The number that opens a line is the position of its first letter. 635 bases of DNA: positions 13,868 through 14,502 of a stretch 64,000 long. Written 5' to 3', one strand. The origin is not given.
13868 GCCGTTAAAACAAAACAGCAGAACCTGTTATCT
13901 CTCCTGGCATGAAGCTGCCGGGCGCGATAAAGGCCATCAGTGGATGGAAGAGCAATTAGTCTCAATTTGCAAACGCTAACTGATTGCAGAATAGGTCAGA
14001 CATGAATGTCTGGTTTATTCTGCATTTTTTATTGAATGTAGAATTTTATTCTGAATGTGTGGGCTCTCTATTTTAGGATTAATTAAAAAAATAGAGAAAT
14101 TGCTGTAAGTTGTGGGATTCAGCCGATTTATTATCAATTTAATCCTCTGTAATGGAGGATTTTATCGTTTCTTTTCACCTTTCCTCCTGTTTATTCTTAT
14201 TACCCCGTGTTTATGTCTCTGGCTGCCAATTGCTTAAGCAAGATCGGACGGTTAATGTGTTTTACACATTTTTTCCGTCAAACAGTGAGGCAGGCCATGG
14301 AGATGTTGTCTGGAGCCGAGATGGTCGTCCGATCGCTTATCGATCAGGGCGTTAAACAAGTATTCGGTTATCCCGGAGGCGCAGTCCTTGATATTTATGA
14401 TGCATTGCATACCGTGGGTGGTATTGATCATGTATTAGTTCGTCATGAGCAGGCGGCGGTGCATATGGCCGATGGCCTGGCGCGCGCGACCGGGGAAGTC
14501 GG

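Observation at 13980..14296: AT-rich ilvIH upstream region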

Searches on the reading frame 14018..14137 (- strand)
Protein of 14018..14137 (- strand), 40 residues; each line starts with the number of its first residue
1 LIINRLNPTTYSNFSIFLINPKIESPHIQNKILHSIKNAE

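Call 55: search_protein_families(proteins=[window:14018-14137:-], library=ncbifam, max_evalue=0.1)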
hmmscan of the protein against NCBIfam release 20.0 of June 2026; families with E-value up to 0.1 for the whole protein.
window:14018-14137:- (40 aa): 0 families

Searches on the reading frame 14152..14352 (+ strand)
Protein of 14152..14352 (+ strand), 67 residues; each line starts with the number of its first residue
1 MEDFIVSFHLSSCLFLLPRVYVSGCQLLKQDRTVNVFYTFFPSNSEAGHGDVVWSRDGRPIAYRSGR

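Call 55: search_protein_families(proteins=[window:14152-14352:+], library=ncbifam, max_evalue=0.1)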
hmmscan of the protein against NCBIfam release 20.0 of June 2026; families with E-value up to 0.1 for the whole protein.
window:14152-14352:+ (67 aa): 0 families
